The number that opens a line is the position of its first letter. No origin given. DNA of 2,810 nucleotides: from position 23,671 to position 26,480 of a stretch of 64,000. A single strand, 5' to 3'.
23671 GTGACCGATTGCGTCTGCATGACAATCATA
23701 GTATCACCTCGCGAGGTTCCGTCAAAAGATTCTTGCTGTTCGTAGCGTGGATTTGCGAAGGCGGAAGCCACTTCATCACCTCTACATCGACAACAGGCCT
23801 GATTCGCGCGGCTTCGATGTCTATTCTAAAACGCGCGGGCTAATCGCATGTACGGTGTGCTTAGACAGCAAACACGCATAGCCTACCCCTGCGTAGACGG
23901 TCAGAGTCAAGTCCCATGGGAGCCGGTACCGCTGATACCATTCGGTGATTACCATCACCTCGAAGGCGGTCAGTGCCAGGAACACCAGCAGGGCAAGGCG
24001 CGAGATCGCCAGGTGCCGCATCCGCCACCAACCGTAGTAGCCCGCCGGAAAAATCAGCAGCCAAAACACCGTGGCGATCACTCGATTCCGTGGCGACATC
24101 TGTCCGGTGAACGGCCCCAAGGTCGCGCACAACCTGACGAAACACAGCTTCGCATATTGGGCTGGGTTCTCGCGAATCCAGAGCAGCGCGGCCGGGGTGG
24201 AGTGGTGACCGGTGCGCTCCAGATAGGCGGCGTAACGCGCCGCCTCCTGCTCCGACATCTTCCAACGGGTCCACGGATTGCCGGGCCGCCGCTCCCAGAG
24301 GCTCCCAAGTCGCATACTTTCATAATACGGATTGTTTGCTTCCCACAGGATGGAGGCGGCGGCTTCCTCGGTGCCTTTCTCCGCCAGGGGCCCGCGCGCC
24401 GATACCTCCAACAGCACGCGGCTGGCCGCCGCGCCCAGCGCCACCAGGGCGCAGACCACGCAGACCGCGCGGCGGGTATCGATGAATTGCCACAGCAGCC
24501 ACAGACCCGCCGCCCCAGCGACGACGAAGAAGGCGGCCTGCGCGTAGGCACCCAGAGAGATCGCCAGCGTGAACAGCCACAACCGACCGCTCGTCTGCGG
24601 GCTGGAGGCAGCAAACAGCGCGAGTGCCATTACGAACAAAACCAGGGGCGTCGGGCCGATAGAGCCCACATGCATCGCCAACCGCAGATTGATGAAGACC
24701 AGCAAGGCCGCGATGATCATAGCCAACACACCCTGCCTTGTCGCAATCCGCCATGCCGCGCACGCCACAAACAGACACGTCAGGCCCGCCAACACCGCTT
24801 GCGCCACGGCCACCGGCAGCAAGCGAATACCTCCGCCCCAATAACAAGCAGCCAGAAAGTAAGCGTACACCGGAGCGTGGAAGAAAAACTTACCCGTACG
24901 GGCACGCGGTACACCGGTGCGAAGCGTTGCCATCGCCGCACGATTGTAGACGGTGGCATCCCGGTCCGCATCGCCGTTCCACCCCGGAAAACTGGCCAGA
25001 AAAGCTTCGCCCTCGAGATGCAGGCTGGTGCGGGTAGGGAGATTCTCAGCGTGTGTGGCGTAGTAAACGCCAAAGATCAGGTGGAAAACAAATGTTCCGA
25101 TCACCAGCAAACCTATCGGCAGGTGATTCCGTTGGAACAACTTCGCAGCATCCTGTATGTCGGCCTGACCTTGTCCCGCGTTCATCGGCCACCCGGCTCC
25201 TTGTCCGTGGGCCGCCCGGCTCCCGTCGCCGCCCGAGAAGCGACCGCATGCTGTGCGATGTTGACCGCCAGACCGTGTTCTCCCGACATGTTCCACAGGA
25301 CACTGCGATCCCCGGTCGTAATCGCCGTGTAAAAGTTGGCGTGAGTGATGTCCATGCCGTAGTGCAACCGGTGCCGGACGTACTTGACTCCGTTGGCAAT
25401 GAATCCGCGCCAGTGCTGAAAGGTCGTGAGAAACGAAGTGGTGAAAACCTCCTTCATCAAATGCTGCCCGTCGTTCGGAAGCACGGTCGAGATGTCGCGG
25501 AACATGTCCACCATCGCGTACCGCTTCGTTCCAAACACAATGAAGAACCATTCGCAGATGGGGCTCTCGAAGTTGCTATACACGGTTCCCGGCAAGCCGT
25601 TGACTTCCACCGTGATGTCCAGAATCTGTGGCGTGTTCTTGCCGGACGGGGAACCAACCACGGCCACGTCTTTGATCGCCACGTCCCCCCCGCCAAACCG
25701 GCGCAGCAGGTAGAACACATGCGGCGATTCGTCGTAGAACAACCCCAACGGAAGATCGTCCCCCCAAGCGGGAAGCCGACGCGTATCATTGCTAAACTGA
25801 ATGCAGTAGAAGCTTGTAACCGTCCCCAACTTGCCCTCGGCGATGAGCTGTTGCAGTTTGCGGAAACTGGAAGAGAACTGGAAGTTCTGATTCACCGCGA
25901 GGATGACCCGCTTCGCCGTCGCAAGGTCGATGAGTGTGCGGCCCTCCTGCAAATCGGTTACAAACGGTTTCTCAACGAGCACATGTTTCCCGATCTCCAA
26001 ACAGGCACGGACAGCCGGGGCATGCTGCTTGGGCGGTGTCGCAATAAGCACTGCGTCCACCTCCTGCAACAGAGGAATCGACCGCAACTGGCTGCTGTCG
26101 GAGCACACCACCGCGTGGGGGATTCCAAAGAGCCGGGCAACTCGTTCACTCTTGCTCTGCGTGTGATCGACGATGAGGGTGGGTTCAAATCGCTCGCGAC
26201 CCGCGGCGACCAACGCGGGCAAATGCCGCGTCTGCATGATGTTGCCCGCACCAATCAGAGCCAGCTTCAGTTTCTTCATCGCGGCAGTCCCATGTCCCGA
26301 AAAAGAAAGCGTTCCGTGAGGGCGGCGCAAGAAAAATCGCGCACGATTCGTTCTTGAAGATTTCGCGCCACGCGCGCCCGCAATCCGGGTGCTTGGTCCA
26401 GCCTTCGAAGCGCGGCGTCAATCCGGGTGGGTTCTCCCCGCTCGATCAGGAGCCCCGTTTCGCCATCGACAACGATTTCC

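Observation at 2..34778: Hypothesis: the locus glycosylates PEP-CTERM proteins and/or EPS through lipid-linked monosaccharides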

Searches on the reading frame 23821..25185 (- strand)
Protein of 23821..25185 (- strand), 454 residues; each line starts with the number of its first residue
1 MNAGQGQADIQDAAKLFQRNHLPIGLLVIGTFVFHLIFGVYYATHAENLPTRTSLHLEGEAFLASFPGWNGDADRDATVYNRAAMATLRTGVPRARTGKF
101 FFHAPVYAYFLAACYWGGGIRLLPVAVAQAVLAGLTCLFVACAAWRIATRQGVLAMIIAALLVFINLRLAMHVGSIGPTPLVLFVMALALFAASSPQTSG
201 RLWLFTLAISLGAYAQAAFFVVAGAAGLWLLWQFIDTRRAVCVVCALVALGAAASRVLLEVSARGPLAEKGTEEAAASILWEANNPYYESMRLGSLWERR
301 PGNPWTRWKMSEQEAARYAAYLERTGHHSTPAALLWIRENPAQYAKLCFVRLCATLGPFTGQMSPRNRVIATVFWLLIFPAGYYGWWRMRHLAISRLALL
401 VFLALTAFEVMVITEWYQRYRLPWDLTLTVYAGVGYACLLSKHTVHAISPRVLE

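Call 12: search_protein_families(library=pfam, proteins=[window:23821-25185:-], max_evalue=5)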
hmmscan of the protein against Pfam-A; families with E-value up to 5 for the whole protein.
window:23821-25185:- (454 aa): 1 family
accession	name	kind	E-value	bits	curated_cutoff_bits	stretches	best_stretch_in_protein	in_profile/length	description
PF17240.7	DUF5313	-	3.6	8.5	27.4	1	123-192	17-83/123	Family of unknown function (DUF5313)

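Call 14: find_homologous_proteins(query=window:23821-25185:-)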
Query window:23821-25185:- (454 aa): 108 proteins with E <= 0.001 among 8000 candidates.
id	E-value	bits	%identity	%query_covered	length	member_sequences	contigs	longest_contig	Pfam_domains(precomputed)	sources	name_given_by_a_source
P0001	0.0e+0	1022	100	100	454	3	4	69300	-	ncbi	ncbi:MAG: hypothetical protein ACLPT4_15970 [Verrucomicrobiia bacterium]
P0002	3.6e-141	489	55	94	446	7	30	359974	-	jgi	jgi:hypothetical protein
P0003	4.2e-133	463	55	91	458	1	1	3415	-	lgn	-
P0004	2.6e-131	457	52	93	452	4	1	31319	-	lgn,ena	-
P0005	1.2e-130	455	53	91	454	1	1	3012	-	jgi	-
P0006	4.2e-130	453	54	92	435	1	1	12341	-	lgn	-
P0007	1.0e-129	451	55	90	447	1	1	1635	-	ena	-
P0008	1.0e-129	451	53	91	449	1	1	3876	-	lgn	-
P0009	5.1e-129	449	53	92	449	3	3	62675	-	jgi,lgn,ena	-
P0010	6.1e-129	449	51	95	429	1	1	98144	-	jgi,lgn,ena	-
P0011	1.8e-128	447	52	89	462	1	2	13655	-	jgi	jgi:4-amino-4-deoxy-L-arabinose transferase-like glycosyltransferase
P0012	1.2e-127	445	51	92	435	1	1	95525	-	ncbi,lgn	-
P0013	9.0e-127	442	51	91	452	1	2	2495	-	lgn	-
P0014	1.3e-126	441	52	91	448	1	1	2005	-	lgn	-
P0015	3.3e-126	440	52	94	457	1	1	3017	PF13231.13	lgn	-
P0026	1.5e-122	428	51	93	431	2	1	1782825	-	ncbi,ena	-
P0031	6.7e-121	422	53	88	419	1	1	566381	PF13231.13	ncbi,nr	ncbi:MAG: hypothetical protein PCFJNLEI_00717 [Verrucomicrobiae bacterium]|nr:hypothetical protein [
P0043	2.6e-116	407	51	91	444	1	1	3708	PF13231.13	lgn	-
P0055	8.9e-113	396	50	91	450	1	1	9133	PF13231.13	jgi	jgi:hypothetical protein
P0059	6.1e-110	386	47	92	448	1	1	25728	PF13231.13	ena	-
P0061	1.5e-109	385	48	92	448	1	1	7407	PF13231.13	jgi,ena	-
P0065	1.5e-108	382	47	92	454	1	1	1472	PF13231.13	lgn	-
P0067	3.4e-106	374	47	90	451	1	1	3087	PF13231.13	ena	-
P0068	4.3e-106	374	49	92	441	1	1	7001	PF13231.13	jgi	-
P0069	5.9e-106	373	46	92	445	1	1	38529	PF13231.13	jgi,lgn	-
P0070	6.5e-106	373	47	92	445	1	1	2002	PF13231.13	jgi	jgi:4-amino-4-deoxy-L-arabinose transferase-like glycosyltransferase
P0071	9.0e-104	366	43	95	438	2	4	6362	PF13231.13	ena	-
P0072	2.2e-103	365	46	94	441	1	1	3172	PF13231.13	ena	-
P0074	2.6e-102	361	47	90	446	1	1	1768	PF13231.13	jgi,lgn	jgi:hypothetical protein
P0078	2.4e-101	358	44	95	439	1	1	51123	PF13231.13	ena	-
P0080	9.2e-101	356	49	78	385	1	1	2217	PF13231.13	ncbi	-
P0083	2.8e-100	354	41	92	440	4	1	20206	PF13231.13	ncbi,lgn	-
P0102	7.1e-78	281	42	91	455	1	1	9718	PF13231.13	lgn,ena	-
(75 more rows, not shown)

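Call 16: find_encoding_contigs(protein=P0026, flank=10000, max_places=1)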
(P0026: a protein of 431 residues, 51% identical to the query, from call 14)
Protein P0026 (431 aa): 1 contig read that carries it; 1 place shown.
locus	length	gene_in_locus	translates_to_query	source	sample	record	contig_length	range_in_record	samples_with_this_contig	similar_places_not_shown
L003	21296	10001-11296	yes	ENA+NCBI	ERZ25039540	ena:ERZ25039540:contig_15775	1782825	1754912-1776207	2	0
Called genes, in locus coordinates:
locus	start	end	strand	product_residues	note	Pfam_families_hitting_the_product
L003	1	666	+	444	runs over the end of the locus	PF05368:NmrA, PF00106:adh_short (faint), PF01073:3Beta_HSD, PF01370:Epimerase, PF02719:Polysacc_synt_2, PF04321:RmlD_sub_bind, PF13460:NAD_binding_10, PF16363:GDP_Man_Dehyd, +1 more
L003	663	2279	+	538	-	-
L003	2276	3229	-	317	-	PF00535:Glycos_transf_2, PF10111:Glyco_tranf_2_2, PF13641:Glyco_tranf_2_3, PF13632:Glyco_trans_2_3 (weak)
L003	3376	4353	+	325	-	PF13469:Sulfotransfer_3 (weak)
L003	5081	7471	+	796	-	PF09586:YfhO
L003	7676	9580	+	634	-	PF00535:Glycos_transf_2, PF13641:Glyco_tranf_2_3 (weak), PF00534:Glycos_transf_1, PF13692:Glyco_trans_1_4, PF13524:Glyco_trans_1_2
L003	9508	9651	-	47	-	-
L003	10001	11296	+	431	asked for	-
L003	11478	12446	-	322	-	PF01073:3Beta_HSD, PF01370:Epimerase, PF02719:Polysacc_synt_2, PF04321:RmlD_sub_bind, PF05368:NmrA, PF13460:NAD_binding_10, PF16363:GDP_Man_Dehyd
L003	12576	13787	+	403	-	PF00534:Glycos_transf_1, PF13692:Glyco_trans_1_4, PF13524:Glyco_trans_1_2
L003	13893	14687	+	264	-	PF03808:Glyco_tran_WecG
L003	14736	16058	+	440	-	PF27533:CapK_C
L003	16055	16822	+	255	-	PF02811:PHP, PF13263:PHP_C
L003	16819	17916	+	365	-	PF00155:Aminotran_1_2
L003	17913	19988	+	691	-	PF13602:ADH_zinc_N_2 (faint), PF00107:ADH_zinc_N, PF01408:GFO_IDH_MocA, PF22725:GFO_IDH_MocA_C3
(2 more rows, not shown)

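Call 17: find_encoding_contigs(protein=P0031, flank=10000, max_places=1)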
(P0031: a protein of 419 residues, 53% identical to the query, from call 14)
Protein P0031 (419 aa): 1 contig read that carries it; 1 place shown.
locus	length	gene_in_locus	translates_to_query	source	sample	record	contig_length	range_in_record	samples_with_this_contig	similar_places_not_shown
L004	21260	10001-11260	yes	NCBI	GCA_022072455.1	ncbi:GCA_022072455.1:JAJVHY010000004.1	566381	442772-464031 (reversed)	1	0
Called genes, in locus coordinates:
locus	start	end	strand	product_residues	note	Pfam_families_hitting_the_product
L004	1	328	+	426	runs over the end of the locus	PF12483:GIDE, PF04011:LemA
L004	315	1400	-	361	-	PF01208:URO-D (weak)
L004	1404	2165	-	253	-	PF05721:PhyH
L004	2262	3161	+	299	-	PF12852:Cupin_6, PF00165:HTH_AraC (faint), PF02311:AraC_binding, PF07883:Cupin_2, PF12833:HTH_18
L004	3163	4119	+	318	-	PF00389:2-Hacid_dh (weak), PF02826:2-Hacid_dh_C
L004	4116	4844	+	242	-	PF01261:AP_endonuc_2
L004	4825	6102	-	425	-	PF00501:AMP-binding (weak), PF27533:CapK_C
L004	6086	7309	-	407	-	PF04015:DUF362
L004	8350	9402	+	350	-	PF00535:Glycos_transf_2, PF13641:Glyco_tranf_2_3, PF13632:Glyco_trans_2_3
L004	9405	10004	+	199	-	PF13489:Methyltransf_23 (weak), PF13847:Methyltransf_31 (faint), PF08241:Methyltransf_11, PF08242:Methyltransf_12, PF13649:Methyltransf_25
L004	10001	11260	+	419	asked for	PF13231:PMT_2 (weak)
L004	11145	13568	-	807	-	PF09586:YfhO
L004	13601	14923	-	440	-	PF13439:Glyco_transf_4, PF13579:Glyco_trans_4_4, PF20706:GT4-conflict (weak), PF00534:Glycos_transf_1, PF13692:Glyco_trans_1_4, PF13524:Glyco_trans_1_2 (weak)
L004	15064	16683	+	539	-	-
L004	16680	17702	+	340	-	-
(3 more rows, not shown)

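Call 18: find_encoding_contigs(protein=P0002, flank=10000, max_places=2)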
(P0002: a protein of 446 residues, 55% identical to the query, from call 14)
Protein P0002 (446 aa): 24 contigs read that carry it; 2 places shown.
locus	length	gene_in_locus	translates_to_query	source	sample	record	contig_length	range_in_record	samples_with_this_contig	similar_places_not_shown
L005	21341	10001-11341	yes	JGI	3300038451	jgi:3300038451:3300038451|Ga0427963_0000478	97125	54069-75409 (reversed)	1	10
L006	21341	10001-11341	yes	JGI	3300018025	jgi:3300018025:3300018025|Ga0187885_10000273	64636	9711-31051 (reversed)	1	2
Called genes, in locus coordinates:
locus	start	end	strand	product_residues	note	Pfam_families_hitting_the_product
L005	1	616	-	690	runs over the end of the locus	PF13602:ADH_zinc_N_2 (faint), PF08240:ADH_N (weak), PF00107:ADH_zinc_N, PF01408:GFO_IDH_MocA, PF22725:GFO_IDH_MocA_C3 (faint)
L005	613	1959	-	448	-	PF27533:CapK_C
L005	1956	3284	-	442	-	PF04015:DUF362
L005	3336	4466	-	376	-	PF01041:DegT_DnrJ_EryC1, PF01053:Cys_Met_Meta_PP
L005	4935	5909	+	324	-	PF00535:Glycos_transf_2, PF13641:Glyco_tranf_2_3 (weak)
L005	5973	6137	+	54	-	-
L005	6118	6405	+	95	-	PF01370:Epimerase, PF16363:GDP_Man_Dehyd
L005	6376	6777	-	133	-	-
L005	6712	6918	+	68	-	-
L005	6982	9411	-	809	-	PF09586:YfhO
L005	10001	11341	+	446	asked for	-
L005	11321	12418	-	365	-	PF20706:GT4-conflict (weak), PF00534:Glycos_transf_1, PF13692:Glyco_trans_1_4, PF13524:Glyco_trans_1_2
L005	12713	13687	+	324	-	PF01073:3Beta_HSD, PF01370:Epimerase, PF05368:NmrA (weak), PF07993:NAD_binding_4 (faint), PF13460:NAD_binding_10 (weak), PF16363:GDP_Man_Dehyd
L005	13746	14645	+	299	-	PF00535:Glycos_transf_2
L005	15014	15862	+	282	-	PF04577:Glyco_transf_61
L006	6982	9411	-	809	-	PF09586:YfhO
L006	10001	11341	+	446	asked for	-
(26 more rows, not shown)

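Call 30: search_solved_structures(query=A1, max_evalue=1)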
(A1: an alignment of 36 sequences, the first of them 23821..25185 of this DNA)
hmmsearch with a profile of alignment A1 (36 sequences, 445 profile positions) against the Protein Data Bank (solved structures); distinct sequences matched with E-value up to 1: 0.

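Call 36: predict_structure(alignment_id=A1)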
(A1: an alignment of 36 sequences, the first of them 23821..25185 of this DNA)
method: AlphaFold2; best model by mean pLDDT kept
length: 454 residues; sequences in the alignment: 36
mean_pLDDT: 91.1   pTM: 0.91
mean pLDDT of the five models: 91.1, 90.2, 89.8, 89.2, 87.4
residues with pLDDT >= 90: 357; 70-90: 59; 50-70: 27; < 50: 11
segments of 3 or more residues with pLDDT < 50: 1-4, 448-454
pLDDT, mean of each block of 10 residues (from residue 1): 56 75 96 98 82 92 93 88 98 92 95 98 98 98 95 96 96 95 98 97 98 95 98 98 98 94 69 69 94 93 88 97 94 96 96 93 91 96 98 97 95 80 96 97 60 43
secondary structure, 60 per line:
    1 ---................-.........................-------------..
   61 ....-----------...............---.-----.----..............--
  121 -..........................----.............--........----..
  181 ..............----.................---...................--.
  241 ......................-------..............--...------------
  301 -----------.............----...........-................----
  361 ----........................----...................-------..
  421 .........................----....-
elements in order: H4-19 H21-45 H59-64 H76-90 H105-118 H122-147 H152-164 H167-174 H179-194 H199-215 H219-237 H240-262 H270-283 H312-324 H329-339 H341-356 H365-388 H393-411 H419-445 H450-453

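Call 40: fold_search(model_id=the predicted structure, library=pdb)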
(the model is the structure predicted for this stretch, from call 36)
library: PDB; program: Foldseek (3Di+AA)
matches with E <= 10: 385; with E <= 0.001: 8
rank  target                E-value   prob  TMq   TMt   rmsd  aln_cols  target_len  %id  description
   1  5ezm                  9.6e-05  1.00  0.35  0.31  17.5       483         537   15  Crystal Structure of ArnT from Cupriavidus metallidurans in the apo state (released 2016-02-17)
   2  6s7t_A                1.0e-04  1.00  0.49  0.34  15.3       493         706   11  Cryo-EM structure of human oligosaccharyltransferase complex OST-B (released 2019-12-18)
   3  8b6l_I                1.6e-04  1.00  0.51  0.35  15.3       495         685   11  Subtomogram average of the human Sec61-TRAP-OSTA-translocon (released 2022-12-07)
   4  9n9j_I                1.6e-04  1.00  0.51  0.35  15.6       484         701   11  Structure of a GRP94 folding intermediate engaged with a CCDC134- and FKBP11-bound secretory translocon (released 2025-11-19)
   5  8pn9_A                2.4e-04  1.00  0.51  0.38  14.8       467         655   11  Structure of human oligosaccharyltransferase OST-A complex bound to NGI-1 (released 2024-05-08)
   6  5f15                  6.3e-04  1.00  0.35  0.30  16.5       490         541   14  Crystal Structure of ArnT from Cupriavidus metallidurans bound to Undecaprenyl phosphate (released 2016-02-17)
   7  7e9s_A                7.2e-04  1.00  0.46  0.27  14.2       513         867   15  Archaeal oligosaccharyltransferase AglB from Archaeoglobus fulgidus in complex with an inhibitory peptide and a dolich (released 2021-09-08)
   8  6s7o_A                9.3e-04  1.00  0.50  0.36  15.3       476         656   11  Cryo-EM structure of human oligosaccharyltransferase complex OST-A (released 2019-12-18)
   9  9i5k_A                1.1e-03  1.00  0.48  0.45  11.4       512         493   14  Structure of the Chaetomium thermophilum Pmt4 homodimer (C2 symmetry) (released 2025-12-24)
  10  3waj                  1.4e-03  1.00  0.44  0.28  14.6       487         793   13  Crystal structure of the Archaeoglobus fulgidus oligosaccharyltransferase (O29867_ARCFU) complex with Zn and sulfate (released 2013-10-30)
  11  3wak                  1.8e-03  1.00  0.46  0.27  14.6       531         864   12  Crystal structure of the Archaeoglobus fulgidus oligosaccharyltransferase (O29867_ARCFU) in the apo form (released 2013-10-30)
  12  5gmy_A                1.9e-03  1.00  0.47  0.27  14.6       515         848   13  Crystal structure of the Archaeoglobus fulgidus oligosaccharyltransferase (O29867_ARCFU) tethered with an acceptor pep (released 2017-02-01)
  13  7oci_F                3.2e-03  1.00  0.48  0.36  12.8       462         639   12  Cryo-EM structure of yeast Ost6p containing oligosaccharyltransferase complex (released 2022-02-16)
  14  6c26_A                3.3e-03  1.00  0.47  0.35  14.5       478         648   13  The Cryo-EM structure of a eukaryotic oligosaccharyl transferase complex (released 2018-01-31)
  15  8agb_A                3.8e-03  1.00  0.51  0.38  12.9       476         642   12  Structure of yeast oligosaccharylransferase complex with lipid-linked oligosaccharide bound (released 2022-12-07)
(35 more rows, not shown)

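Call 51: find_related_loci(query=A1, collection=metagenome_contigs, flank=10000)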
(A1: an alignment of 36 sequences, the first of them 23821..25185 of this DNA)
Query A1 (454 aa) in metagenome_contigs; peptide patterns used: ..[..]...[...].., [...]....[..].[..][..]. (x = any residue, [..] = any of these).
89 stretches matched a pattern; 30 encode a relative of the query (tblastn E <= 1e-3); 30 distinct loci.
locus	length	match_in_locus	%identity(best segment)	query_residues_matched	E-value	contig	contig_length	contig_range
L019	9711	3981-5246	57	24-450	6e-141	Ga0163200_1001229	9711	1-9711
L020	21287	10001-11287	55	26-451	2e-135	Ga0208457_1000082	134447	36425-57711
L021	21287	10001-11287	55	26-451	2e-135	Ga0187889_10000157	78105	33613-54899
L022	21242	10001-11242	53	19-439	3e-132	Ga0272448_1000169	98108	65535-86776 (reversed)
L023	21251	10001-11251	53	27-444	6e-129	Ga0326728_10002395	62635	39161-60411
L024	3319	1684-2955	51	27-443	4e-132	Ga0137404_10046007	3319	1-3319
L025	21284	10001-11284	52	6-448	1e-126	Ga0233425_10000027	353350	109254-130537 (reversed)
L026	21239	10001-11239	52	26-437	2e-117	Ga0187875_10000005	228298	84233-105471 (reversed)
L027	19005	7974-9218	50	22-437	1e-116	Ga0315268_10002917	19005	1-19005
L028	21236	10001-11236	52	31-444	3e-115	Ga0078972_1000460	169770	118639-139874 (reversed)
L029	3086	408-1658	48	22-440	6e-111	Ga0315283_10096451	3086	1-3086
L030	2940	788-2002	45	31-439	2e-110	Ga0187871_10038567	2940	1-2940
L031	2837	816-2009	46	34-437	4e-108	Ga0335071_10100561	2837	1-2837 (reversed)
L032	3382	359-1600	44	24-443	2e-103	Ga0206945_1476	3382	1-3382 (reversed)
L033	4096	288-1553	43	14-443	6e-101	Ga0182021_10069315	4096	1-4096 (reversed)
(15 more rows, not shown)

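Call 71: search_protein_families(library=ncbifam, proteins=[window:23821-25185:-], max_evalue=0.00001)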
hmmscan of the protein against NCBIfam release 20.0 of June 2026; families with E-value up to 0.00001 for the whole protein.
window:23821-25185:- (454 aa): 0 families

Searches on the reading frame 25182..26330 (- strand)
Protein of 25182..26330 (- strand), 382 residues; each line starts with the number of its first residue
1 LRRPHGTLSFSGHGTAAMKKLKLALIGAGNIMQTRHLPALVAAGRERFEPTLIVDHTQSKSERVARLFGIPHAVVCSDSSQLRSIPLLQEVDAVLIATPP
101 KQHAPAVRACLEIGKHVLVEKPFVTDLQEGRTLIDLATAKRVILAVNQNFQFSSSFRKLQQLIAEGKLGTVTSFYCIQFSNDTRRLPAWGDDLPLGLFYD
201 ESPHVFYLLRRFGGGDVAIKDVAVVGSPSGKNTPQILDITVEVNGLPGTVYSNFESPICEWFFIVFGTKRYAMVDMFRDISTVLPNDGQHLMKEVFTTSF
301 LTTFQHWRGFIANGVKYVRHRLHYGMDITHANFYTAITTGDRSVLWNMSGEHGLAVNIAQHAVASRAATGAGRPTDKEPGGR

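Call 6: search_protein_families(library=pfam, proteins=[window:25182-26330:-])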
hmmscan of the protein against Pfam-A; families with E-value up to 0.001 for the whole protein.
window:25182-26330:- (382 aa): 3 families
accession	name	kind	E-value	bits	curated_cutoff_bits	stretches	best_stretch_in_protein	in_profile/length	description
PF01408.29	GFO_IDH_MocA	-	4.1e-25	89.2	24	1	22-147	2-119/120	Oxidoreductase family, NAD-binding Rossmann fold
PF22725.1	GFO_IDH_MocA_C3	-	1.4e-06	28.8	27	1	156-269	1-120/124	GFO/IDH/MocA C-terminal domain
PF03435.24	Sacchrp_dh_NADP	-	0.0001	23.1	25.1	1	25-118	3-96/129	Saccharopine dehydrogenase NADP binding domain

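Call 71: search_protein_families(library=ncbifam, proteins=[window:25182-26330:-], max_evalue=0.00001)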
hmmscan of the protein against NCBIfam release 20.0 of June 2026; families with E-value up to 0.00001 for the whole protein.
window:25182-26330:- (382 aa): 9 families
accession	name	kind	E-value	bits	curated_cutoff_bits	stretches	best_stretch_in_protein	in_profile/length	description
NF008607.0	PRK11579.1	subfamily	3.8e-20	72.2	330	1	19-214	3-191/346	oxidoreductase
TIGR04380.1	myo_inos_iolG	equivalog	2e-19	69.7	355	1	20-184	1-156/330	inositol 2-dehydrogenase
NF041392.1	XylDh_Gfo6_Halo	equivalog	1.6e-17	63.3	350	1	18-175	14-167/350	D-xylose 1-dehydrogenase Gfo6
NF007574.0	PRK10206.1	equivalog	9e-17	61.1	352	1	21-172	3-147/345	oxidoreductase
NF052479.1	LevoglcsnDh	equivalog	2.8e-14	52.6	650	1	18-176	1-159/386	levoglucosan dehydrogenase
NF040723.1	UDP-GlcNAcDh_Arch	equivalog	2.6e-13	50.2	450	1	22-174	2-144/302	UDP-N-acetylglucosamine 3-dehydrogenase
NF058561.1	BT_2158_fam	equivalog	3.4e-11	42.4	750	1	88-176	94-182/487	glycoside 3-dehydrogenase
NF052679.1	InsChiInosDhIolG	equivalog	4.4e-08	32.5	540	1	21-176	3-153/343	bifunctional inositol 2-dehydrogenase/D-chiro-inositol 1-dehydrogenase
NF058563.1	BT_2159_fam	equivalog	6.5e-08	32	650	1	22-172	2-144/350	disaccharide 3-dehydrogenase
